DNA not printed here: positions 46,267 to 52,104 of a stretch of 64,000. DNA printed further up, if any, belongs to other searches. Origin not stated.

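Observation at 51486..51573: Homopolymeric G tracts and 27-bp tandem repeats in the 5' region of ydbA: possible phase or length variation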

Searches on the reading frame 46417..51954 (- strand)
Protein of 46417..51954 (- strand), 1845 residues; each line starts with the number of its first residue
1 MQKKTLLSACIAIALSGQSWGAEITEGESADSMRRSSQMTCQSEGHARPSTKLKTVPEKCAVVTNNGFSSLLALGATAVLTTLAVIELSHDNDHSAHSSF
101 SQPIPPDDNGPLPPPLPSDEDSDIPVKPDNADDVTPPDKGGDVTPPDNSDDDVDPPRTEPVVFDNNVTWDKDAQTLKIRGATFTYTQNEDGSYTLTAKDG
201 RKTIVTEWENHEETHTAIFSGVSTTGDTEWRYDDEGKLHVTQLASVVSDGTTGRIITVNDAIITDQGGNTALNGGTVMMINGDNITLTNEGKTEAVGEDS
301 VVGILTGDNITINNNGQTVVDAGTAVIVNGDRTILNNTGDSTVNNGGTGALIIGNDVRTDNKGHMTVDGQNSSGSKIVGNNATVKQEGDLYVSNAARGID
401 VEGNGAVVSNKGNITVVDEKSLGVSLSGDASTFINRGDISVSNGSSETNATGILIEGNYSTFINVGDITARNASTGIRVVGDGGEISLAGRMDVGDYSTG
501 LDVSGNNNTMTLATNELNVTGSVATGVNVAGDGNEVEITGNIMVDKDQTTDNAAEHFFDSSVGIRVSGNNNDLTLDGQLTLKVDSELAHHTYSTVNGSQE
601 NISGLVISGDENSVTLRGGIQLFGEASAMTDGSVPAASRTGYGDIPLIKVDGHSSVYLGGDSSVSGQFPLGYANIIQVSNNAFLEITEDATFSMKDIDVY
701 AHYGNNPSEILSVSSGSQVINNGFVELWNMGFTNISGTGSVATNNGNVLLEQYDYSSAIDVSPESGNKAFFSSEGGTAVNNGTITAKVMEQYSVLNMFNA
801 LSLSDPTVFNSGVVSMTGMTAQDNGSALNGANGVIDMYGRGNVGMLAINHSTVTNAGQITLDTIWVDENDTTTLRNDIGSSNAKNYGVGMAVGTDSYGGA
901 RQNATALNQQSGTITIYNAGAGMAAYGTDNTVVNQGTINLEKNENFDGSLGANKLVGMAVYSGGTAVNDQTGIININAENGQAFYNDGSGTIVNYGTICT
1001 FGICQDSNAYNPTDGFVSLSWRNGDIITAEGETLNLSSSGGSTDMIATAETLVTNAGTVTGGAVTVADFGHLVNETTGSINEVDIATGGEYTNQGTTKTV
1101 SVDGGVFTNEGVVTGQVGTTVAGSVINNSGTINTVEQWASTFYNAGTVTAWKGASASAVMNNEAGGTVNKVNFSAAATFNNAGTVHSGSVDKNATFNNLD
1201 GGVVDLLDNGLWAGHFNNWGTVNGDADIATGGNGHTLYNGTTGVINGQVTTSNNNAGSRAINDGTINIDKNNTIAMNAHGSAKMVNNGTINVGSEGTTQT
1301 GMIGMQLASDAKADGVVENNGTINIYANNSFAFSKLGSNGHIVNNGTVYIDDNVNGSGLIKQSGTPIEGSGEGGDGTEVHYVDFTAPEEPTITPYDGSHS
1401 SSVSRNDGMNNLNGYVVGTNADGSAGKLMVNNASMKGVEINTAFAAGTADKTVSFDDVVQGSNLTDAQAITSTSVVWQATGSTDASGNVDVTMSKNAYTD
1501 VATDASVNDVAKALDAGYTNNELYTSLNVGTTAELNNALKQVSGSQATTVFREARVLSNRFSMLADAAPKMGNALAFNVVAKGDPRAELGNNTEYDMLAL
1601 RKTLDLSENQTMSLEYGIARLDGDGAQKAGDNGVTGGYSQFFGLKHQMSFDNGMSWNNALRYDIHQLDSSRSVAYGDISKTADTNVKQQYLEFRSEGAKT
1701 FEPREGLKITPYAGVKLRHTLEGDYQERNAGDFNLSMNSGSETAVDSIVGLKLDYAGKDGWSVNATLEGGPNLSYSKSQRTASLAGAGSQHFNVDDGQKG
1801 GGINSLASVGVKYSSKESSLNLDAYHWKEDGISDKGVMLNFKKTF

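Call 10: search_protein_families(library=ncbifam, proteins=[window:46417-51954:-], max_evalue=0.01)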
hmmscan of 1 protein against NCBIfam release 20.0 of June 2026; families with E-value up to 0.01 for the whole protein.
window:46417-51954:- (1845 aa): 1 family
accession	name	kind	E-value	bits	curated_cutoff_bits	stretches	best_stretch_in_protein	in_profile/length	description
NF033178.1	auto_BigA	exception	4.4e-296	985.5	3400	3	450-1845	509-1874/1875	autotransporter adhesin BigA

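Call 11: search_protein_families(library=pfam, proteins=[window:46417-51954:-], max_evalue=0.01)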
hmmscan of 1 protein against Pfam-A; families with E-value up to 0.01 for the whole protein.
window:46417-51954:- (1845 aa): 2 families
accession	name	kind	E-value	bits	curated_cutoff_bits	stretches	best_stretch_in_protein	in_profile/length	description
PF25784.1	BigA_N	-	4e-26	91.4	24.5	1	161-241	1-80/80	BigA and YdbA N-terminal beta barrel domain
PF25783.1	BigA_beta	-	5.2e-25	87.5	24.3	1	1414-1497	1-84/84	BigA beta sandwich domain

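Call 67: list_cluster_members(proteins=[window:46417-51954:-, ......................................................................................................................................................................, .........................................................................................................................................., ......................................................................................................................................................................, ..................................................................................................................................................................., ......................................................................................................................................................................, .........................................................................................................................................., P0001])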
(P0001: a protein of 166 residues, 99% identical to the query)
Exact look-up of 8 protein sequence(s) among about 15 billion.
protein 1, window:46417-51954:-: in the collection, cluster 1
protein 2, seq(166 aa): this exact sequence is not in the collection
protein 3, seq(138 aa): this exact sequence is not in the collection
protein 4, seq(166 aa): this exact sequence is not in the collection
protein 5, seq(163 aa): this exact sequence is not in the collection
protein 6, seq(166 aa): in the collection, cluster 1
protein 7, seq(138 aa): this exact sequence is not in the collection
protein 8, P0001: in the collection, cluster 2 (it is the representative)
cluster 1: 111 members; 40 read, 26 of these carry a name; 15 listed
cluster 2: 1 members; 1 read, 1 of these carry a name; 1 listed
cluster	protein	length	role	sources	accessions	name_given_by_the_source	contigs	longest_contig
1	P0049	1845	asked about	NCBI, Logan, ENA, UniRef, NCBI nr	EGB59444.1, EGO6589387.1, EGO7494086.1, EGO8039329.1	autotransporter domain-containing protein [Escherichia coli] | Autotransporter domain-containing protein n=1 Tax=Escherichia coli TaxID=562 ... | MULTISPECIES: autotransporter domain-containing protein [Escherichia]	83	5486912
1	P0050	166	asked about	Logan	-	-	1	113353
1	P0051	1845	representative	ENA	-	-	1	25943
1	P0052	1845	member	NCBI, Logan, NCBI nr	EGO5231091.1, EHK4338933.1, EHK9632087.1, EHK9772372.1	autotransporter domain-containing protein [Escherichia coli]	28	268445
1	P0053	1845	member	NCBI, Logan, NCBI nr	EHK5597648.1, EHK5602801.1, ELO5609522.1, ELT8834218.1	autotransporter domain-containing protein [Escherichia coli]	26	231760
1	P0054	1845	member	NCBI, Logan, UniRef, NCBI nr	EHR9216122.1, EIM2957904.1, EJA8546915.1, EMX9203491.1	autotransporter domain-containing protein [Escherichia coli] | BigA/YdbA N-terminal beta-barrel domain-containing protein n=1 Tax=Escherichia coli ...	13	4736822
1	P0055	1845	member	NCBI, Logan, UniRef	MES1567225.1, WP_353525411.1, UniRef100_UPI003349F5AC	autotransporter domain-containing protein [Escherichia coli] | BigA/YdbA N-terminal beta-barrel domain-containing protein n=1 Tax=Escherichia coli ...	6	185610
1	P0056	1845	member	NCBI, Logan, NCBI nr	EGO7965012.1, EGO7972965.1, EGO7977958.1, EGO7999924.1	autotransporter domain-containing protein [Escherichia coli]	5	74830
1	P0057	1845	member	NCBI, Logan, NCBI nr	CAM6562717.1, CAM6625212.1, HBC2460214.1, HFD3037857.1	TPA: autotransporter domain-containing protein [Escherichia coli] | autotransporter domain-containing protein [Escherichia coli]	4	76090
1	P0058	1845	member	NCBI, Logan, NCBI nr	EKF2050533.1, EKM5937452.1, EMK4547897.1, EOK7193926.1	autotransporter domain-containing protein [Escherichia coli]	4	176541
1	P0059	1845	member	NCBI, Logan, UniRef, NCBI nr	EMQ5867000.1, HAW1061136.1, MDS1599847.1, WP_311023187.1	TPA: autotransporter domain-containing protein [Escherichia coli] | BigA/YdbA N-terminal beta-barrel domain-containing protein n=1 Tax=Escherichia coli ... | autotransporter domain-containing protein [Escherichia coli]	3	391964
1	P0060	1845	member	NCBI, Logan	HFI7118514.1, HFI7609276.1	TPA: autotransporter domain-containing protein [Escherichia coli]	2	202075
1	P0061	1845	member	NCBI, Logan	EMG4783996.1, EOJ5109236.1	autotransporter domain-containing protein [Escherichia coli]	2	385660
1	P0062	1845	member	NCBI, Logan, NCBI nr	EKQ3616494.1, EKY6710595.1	autotransporter domain-containing protein [Escherichia coli]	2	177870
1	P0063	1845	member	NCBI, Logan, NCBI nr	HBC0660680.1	TPA: autotransporter domain-containing protein [Escherichia coli] | autotransporter domain-containing protein [Escherichia coli]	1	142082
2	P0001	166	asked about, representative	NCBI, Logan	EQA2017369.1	hypothetical protein ACXZD7_002946 [Escherichia coli]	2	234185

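Call 68: find_encoding_contigs(protein=P0050, flank=8000, max_places=4)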
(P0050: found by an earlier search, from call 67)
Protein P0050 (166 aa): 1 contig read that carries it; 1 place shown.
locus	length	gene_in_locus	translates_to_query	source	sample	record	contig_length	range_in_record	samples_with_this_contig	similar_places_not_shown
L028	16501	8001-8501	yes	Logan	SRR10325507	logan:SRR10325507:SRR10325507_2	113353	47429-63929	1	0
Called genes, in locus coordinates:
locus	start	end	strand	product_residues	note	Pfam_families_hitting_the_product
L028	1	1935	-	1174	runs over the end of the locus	PF01855:POR_N, PF17147:PFOR_II, PF01558:POR, PF10371:EKR, PF12838:Fer4_7, PF13183:Fer4_8 (weak), PF13187:Fer4_9, PF13484:Fer4_16, +5 more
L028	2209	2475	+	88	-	PF03891:DUF333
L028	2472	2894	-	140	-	PF03724:META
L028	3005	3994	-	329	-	PF00389:2-Hacid_dh, PF02826:2-Hacid_dh_C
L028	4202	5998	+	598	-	PF11739:YdbH-like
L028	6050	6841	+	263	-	PF11739:YdbH-like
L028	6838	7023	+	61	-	PF13617:Lipoprotein_19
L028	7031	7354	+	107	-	PF07027:DUF1318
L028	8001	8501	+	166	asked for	-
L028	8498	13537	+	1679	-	PF25784:BigA_N, PF27417:BigA_3rd, PF27415:BigA_4th, PF25783:BigA_beta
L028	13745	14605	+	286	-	PF00248:Aldo_ket_red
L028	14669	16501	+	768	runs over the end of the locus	PF10971:DUF2773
